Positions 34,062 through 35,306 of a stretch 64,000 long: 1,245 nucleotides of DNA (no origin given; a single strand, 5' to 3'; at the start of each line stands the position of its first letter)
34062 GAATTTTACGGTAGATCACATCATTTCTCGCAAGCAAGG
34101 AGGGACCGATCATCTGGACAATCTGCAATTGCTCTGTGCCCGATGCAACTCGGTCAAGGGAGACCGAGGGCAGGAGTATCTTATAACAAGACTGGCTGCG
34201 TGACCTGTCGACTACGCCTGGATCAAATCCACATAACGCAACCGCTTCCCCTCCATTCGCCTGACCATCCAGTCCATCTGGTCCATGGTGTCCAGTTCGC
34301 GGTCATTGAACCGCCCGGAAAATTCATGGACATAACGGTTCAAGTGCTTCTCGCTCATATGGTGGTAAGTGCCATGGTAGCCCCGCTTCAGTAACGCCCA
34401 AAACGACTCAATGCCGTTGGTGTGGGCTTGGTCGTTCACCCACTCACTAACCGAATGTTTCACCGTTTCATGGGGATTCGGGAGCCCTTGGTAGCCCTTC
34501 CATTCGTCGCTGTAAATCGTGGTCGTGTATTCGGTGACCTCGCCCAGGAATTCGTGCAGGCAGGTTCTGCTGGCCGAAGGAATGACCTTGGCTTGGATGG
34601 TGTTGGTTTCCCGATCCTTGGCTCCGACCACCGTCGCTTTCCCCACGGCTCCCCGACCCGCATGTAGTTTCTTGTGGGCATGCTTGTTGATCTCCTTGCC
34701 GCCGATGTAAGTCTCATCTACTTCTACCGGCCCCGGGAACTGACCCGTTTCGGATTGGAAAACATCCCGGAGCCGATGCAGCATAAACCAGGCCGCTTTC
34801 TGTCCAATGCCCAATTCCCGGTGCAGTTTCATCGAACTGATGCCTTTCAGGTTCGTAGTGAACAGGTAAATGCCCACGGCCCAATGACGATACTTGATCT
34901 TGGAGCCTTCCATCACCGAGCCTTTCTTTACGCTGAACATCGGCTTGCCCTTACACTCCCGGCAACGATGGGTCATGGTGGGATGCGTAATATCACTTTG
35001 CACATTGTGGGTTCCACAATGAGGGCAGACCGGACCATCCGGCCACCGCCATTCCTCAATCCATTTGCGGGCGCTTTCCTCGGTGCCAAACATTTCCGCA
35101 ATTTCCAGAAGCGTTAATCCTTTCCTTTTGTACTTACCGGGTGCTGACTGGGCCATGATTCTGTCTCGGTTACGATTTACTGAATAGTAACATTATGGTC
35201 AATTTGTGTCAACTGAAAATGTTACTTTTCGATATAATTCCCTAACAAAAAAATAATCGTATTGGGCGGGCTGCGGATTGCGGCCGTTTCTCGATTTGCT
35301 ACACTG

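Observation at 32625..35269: IS1595-family element with cargo inserted inside a CRISPR spacer; exact excision restores a 30-nt spacer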

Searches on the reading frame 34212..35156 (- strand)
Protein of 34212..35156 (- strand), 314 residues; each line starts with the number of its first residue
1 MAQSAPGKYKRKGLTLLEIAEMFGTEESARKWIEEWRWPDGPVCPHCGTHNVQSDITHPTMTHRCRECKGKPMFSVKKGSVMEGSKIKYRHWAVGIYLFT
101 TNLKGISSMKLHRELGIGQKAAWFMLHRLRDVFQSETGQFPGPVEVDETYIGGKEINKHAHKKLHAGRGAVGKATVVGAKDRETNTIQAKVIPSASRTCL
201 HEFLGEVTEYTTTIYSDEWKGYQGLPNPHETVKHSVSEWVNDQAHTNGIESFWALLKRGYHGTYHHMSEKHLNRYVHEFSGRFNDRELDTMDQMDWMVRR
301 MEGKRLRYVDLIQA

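Call 9: search_protein_families(library=pfam, proteins=[window:34212-35156:-], max_evalue=0.01)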
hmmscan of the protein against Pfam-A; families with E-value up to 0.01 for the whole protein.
window:34212-35156:- (314 aa): 2 families
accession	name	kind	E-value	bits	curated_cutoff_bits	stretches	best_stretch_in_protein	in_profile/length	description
PF12762.13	DDE_Tnp_IS1595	-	7e-38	130.5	27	1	142-284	4-153/153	ISXO2-like transposase domain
PF12760.12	Zn_ribbon_IS1595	-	3.9e-12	46.4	25.4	1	24-69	1-44/46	Transposase zinc-ribbon domain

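Call 11: find_encoding_contigs(protein=window:34212-35156:-, flank=5000, max_places=10)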
Protein window:34212-35156:- (314 aa): 4 contigs read that carry it; 4 places shown.
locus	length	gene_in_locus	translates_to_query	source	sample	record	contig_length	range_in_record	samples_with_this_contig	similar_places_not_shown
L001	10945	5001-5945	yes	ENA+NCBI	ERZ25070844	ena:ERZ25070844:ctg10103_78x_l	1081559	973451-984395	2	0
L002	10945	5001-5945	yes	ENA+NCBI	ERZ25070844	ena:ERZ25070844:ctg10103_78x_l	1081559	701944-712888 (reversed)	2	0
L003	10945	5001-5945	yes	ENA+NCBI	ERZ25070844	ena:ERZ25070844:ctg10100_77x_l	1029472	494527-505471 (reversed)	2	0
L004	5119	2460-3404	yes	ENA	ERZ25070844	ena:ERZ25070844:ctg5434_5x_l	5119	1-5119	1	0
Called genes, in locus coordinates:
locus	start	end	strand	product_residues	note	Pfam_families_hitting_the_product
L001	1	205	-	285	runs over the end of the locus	PF00596:Aldolase_II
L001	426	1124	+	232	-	PF01925:TauE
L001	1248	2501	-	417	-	PF00083:Sugar_tr (faint), PF07690:MFS_1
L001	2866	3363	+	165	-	-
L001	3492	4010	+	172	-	-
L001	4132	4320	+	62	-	-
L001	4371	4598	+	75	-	-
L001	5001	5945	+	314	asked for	PF12760:Zn_ribbon_IS1595, PF12762:DDE_Tnp_IS1595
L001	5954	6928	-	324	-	PF01555:N6_N4_Mtase, PF01844:HNH, PF14279:HNH_5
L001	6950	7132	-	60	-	-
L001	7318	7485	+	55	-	-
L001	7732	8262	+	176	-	PF00892:EamA (weak)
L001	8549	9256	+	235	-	PF00795:CN_hydrolase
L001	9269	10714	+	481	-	PF01523:PmbA_TldD_1st, PF19290:PmbA_TldD_2nd, PF19289:PmbA_TldD_3rd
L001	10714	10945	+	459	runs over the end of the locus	PF01523:PmbA_TldD_1st, PF19290:PmbA_TldD_2nd, PF19289:PmbA_TldD_3rd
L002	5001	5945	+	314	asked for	PF12760:Zn_ribbon_IS1595, PF12762:DDE_Tnp_IS1595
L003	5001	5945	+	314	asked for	PF12760:Zn_ribbon_IS1595, PF12762:DDE_Tnp_IS1595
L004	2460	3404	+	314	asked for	PF12760:Zn_ribbon_IS1595, PF12762:DDE_Tnp_IS1595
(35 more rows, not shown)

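Call 22: search_protein_families(library=ncbifam, proteins=[window:34212-35156:-], max_evalue=0.01)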
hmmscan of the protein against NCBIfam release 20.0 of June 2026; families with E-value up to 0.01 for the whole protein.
window:34212-35156:- (314 aa): 1 family
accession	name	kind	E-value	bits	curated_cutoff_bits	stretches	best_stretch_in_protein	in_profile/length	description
NF033547.1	transpos_IS1595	equivalog_domain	6e-53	179.9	75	1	85-286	2-215/215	IS1595 family transposase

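Call 29: find_homologous_proteins(query=window:34212-35156:-, max_evalue=1e-20)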
Query window:34212-35156:- (314 aa): 7999 proteins with E <= 1e-20 among 8000 candidates; the best 120 are listed.
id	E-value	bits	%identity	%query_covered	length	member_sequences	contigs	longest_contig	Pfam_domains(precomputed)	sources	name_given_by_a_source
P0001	8.4e-207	704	95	100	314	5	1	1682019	PF12760.13,PF12762.14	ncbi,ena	-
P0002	2.5e-153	528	73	99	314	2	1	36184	PF12760.13,PF12762.14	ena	-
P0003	8.6e-152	523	72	99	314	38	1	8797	PF12760.13,PF12762.14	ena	-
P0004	1.1e-151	523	72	100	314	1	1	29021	PF12760.13,PF12762.14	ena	-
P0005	1.2e-151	523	71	99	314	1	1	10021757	PF12760.13,PF12762.14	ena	-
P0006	3.2e-151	521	72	99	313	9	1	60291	PF12760.13,PF12762.14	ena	-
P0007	5.9e-151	520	72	99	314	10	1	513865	PF12760.13,PF12762.14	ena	-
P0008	1.1e-150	520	71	99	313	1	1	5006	PF12760.13,PF12762.14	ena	-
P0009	1.3e-150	519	71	99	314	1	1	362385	PF12760.13,PF12762.14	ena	-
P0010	3.7e-150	518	71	99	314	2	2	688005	PF12760.13,PF12762.14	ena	-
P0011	5.3e-150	517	71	99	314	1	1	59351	PF12760.13,PF12762.14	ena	-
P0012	5.8e-150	517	71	99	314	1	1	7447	PF12760.13,PF12762.14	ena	-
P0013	8.4e-150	517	71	99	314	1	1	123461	PF12760.13,PF12762.14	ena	-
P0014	9.8e-150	516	71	99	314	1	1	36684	PF12760.13,PF12762.14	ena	-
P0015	1.1e-149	516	71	99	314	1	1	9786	PF12760.13,PF12762.14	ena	-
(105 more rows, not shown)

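Call 30: find_encoding_contigs(protein=P0001, flank=5000, max_places=6)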
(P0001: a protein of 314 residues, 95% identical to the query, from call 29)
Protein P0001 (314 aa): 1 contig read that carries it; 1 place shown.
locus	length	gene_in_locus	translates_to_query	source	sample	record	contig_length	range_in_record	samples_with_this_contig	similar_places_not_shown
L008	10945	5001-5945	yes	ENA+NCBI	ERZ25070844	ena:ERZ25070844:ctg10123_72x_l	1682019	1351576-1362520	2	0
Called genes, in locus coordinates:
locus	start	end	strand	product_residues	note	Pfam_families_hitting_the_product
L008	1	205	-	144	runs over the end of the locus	PF21157:DksA_N, PF01258:zf-dskA_traR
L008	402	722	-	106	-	-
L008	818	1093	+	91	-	-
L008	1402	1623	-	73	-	-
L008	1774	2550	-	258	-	-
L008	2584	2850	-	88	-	-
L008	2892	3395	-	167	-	PF21205:Rep3_C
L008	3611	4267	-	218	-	-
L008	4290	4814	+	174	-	-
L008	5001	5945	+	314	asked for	PF12760:Zn_ribbon_IS1595, PF12762:DDE_Tnp_IS1595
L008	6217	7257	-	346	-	-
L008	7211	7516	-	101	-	-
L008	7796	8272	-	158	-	PF01555:N6_N4_Mtase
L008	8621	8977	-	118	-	-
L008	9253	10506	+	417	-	PF13191:AAA_16 (faint), PF13173:AAA_14, PF13635:DUF4143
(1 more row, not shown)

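Call 31: find_encoding_contigs(protein=P0007, flank=4000, max_places=4)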
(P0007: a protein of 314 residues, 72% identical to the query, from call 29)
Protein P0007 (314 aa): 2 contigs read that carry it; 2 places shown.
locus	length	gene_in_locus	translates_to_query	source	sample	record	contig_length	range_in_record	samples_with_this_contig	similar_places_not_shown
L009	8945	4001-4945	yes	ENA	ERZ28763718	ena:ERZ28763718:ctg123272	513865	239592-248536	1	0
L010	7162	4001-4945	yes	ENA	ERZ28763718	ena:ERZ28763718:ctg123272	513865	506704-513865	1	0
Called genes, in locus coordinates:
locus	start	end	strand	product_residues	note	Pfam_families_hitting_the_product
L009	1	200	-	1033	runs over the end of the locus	PF04313:HSDR_N, PF00270:DEAD (weak), PF04851:ResIII, PF18766:SWI2_SNF2, PF22679:T1R_D3-like (weak)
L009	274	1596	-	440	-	PF01420:Methylase_S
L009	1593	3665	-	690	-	PF12161:HsdM_N, PF02384:N6_Mtase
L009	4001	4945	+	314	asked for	PF12760:Zn_ribbon_IS1595, PF12762:DDE_Tnp_IS1595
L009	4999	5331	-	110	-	-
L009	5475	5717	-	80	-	-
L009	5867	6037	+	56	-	-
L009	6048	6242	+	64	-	-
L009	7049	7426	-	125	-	PF27203:Y4lR_C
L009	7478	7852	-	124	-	PF04519:Bactofilin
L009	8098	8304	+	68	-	-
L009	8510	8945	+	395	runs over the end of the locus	PF07731:Cu-oxidase_2 (faint), PF07732:Cu-oxidase_3 (weak), PF00394:Cu-oxidase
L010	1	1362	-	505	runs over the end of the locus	PF00691:OmpA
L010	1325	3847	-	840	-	PF00665:rve (weak), PF22483:Mu-transpos_C_2 (faint), PF00872:Transposase_mut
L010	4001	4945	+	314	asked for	PF12760:Zn_ribbon_IS1595, PF12762:DDE_Tnp_IS1595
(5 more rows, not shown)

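Call 43: list_cluster_members(proteins=[P0121, window:34212-35156:-, P0123])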
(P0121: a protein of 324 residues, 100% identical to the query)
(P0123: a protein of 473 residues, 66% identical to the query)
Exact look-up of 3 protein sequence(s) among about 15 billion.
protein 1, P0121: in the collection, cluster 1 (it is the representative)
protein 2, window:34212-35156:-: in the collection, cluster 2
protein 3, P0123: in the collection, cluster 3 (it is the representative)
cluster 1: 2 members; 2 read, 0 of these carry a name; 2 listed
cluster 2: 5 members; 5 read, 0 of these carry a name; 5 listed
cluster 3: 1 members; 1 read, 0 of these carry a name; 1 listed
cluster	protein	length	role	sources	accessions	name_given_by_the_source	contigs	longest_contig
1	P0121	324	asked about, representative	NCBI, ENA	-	-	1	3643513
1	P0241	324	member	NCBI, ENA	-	-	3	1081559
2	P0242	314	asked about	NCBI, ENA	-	-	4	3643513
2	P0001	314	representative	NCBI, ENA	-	-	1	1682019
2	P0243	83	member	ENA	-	-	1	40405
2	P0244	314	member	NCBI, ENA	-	-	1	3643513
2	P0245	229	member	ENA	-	-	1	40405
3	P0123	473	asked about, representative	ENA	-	-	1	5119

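Call 64: search_dna_similar(query=window:34212-35156:-, collection=plasmids, mode=protein, max_rows=25)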
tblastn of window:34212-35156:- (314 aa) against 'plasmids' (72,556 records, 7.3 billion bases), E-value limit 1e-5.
Records with a match: 431; places in all: 623; records where one place covers at least 80% of the query: 314.
Best place of each record, by identity: <60% 431.
By first word of the organism name: Sinorhizobium 39; Pseudosulfitobacter 30; Ralstonia 25; Acinetobacter 25; Xanthomonas 18; Aeromonas 17; Mesorhizobium 15; Rhizobium 15; Chondrinema 11; Haloarcula 11; and 99 more.
By predicted mobility (MOB-suite, as given by PLSDB): non-mobilizable 231; conjugative 127; mobilizable 73.
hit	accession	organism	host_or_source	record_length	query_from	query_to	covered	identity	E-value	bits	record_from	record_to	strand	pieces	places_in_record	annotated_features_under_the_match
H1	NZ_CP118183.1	Entomospira culicis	Culex pipiens,cell culture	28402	15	313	95%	38.4%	1e-63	224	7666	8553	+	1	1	IS1595 family transposase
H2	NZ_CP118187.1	Entomospira culicis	Culex pipiens,cell culture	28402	15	313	95%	38.4%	1e-63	224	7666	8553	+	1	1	IS1595 family transposase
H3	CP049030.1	Rhodobacteraceae bacterium SC52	Apostichopus japonicus,pure ...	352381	1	274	87%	41.6%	3e-59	211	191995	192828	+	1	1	none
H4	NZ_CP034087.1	Methylocystis rosea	cell culture,groundwater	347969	15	312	95%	36.5%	6e-46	173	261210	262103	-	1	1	IS1595 family transposase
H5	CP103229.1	Bacteroides faecis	Homo sapiens,cell culture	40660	15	314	96%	34.9%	1e-48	181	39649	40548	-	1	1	IS1595 family transposase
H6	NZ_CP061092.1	Roseomonas marmotae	Marmota himalayana,pure culture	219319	5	310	97%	33.9%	8e-40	155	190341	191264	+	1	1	IS1595 family transposase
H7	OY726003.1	Phocaeicola massiliensis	-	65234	15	282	85%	37.4%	3e-46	174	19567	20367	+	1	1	record has no annotation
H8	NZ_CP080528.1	Mesorhizobium sp. AR07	Oxytropis sp.,Cell culture,root nodule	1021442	23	308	91%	35.0%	3e-44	168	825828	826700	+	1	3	record has no annotation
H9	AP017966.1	Candidatus Megaera polyxenophila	-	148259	14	287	87%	35.9%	5e-40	156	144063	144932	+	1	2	transposase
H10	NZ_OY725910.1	Bacteroides finegoldii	-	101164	15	290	88%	35.5%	6e-46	173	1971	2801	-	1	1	none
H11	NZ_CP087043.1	Pseudosulfitobacter pseudonitzschiae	Mediolabrus comicus,The surface ...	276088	26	308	90%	34.0%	8e-43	164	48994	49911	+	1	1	IS1595 family transposase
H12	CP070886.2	Pseudosulfitobacter pseudonitzschiae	Skeletonema costatum,The surface ...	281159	26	308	90%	34.0%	8e-43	164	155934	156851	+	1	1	IS1595 family transposase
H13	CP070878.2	Pseudosulfitobacter pseudonitzschiae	Skeletonema costatum,The surface ...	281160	26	308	90%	34.0%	8e-43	164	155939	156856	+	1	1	IS1595 family transposase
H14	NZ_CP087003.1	Pseudosulfitobacter pseudonitzschiae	Skeletonema costatum,The surface ...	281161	26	308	90%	34.0%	8e-43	164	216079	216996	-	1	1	IS1595 family transposase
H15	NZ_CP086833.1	Pseudosulfitobacter pseudonitzschiae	Trieres chinensis,The surface seawater ...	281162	26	308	90%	34.0%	8e-43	164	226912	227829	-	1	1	IS1595 family transposase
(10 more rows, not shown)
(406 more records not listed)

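Call 68: search_protein_families(library=padloc, proteins=[window:34212-35156:-], max_evalue=0.001)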
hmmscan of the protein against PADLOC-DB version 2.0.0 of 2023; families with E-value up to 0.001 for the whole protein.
window:34212-35156:- (314 aa): 0 families

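Call 71: find_encoding_contigs(protein=P0244, flank=4000, max_places=4)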
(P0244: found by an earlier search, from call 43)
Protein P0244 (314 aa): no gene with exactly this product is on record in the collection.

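Call 85: search_solved_structures(query=window:34212-35156:-, max_evalue=0.01)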
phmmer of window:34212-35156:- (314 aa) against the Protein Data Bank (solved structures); distinct sequences matched with E-value up to 0.01: 0.
